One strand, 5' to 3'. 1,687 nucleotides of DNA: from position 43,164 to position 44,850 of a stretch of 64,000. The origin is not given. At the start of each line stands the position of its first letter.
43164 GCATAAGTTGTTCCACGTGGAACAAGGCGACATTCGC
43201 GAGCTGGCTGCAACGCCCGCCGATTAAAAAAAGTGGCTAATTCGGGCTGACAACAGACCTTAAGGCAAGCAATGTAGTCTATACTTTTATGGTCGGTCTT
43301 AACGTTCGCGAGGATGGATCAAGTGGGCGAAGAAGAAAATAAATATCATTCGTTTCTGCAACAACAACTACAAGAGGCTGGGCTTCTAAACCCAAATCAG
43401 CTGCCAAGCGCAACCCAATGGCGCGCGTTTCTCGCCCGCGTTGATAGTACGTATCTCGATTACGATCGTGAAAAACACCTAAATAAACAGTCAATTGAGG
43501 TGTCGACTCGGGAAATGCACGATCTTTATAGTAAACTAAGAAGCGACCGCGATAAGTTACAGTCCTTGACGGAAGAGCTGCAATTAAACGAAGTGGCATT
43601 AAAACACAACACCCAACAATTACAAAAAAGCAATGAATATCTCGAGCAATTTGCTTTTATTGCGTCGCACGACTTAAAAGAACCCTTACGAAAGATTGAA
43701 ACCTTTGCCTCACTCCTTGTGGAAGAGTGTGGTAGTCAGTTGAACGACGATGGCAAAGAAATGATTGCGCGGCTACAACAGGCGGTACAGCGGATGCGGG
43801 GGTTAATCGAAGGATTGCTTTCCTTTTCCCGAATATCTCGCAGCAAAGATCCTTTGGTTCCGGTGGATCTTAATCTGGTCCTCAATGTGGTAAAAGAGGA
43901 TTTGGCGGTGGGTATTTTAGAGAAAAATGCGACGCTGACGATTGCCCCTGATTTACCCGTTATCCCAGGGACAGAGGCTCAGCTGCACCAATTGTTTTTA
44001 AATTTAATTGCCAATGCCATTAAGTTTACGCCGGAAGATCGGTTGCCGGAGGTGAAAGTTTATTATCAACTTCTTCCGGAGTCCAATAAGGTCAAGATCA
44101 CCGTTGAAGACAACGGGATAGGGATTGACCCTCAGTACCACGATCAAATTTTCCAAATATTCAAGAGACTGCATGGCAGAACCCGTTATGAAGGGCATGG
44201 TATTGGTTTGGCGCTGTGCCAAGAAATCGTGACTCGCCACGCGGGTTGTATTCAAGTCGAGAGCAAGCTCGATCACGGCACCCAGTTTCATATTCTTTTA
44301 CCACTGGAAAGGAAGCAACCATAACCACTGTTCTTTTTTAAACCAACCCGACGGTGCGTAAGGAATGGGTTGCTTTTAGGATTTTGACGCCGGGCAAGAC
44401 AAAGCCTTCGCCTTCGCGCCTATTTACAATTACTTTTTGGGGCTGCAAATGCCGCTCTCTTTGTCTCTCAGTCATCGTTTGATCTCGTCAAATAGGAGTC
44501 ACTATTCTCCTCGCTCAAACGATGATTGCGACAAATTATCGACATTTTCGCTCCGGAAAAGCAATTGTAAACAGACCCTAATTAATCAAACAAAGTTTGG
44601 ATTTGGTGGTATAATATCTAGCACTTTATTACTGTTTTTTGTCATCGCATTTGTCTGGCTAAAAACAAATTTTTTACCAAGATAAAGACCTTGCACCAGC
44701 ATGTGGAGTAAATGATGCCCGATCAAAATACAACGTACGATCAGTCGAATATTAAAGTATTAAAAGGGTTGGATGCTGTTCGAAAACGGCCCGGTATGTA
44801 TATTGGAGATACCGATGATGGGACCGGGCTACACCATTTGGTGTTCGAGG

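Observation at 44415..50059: Novel ~160-bp MITE-like element family with ~27-bp terminal inverted repeats (two full and two degraded copies in the window)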

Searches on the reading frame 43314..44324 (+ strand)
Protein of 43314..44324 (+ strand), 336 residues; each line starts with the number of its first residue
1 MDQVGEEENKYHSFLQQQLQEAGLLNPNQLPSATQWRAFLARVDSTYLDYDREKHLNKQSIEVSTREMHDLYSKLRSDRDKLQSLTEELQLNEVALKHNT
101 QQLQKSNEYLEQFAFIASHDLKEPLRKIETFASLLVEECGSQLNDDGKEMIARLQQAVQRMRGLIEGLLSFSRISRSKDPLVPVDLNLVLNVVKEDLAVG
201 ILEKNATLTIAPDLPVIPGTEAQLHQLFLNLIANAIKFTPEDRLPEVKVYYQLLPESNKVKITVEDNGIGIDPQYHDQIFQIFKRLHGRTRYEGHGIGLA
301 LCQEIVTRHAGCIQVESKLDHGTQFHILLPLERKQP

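Call 23: search_protein_families(library=pfam, proteins=[window:43314-44324:+], max_evalue=0.001)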
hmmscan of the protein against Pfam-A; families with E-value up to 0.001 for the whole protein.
window:43314-44324:+ (336 aa): 2 families
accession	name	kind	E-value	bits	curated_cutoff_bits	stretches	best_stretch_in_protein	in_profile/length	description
PF02518.31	HATPase_c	-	1.8e-27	96.4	26.4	1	220-332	2-110/111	Histidine kinase-, DNA gyrase B-, and HSP90-like ATPase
PF00512.31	HisKA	-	5.1e-11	42.9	26.9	1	111-175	3-64/66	His Kinase A (phospho-acceptor) domain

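Call 93: find_encoding_contigs(protein=window:43314-44324:+, flank=3000, max_places=10)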
Protein window:43314-44324:+ (336 aa): no gene with exactly this product is on record in the collection.

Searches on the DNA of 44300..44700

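Call 80: search_rna_families(source=window, start=44300, end=44700, threshold=evalue, max_evalue=1)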
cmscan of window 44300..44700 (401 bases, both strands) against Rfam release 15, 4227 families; matches with E-value up to 1: 1.
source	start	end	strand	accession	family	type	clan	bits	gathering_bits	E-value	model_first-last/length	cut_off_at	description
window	44420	44576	+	RF04127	MIR8007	Gene; miRNA;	-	22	195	0.046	1-226/226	no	MIR8007 microRNA precursor family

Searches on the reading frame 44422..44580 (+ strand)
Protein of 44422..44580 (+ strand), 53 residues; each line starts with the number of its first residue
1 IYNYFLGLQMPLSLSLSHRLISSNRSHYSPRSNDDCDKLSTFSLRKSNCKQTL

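Call 34: find_homologous_proteins(query=window:44422-44580:+, max_evalue=1)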
Query seq(53 aa): no candidate shares three 5-residue words with the query. No homologue found.
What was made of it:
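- On Bacterial MITE (generic definition): A peptide search found nothing (call 34).
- Tried and rejected: No hit (call 34).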
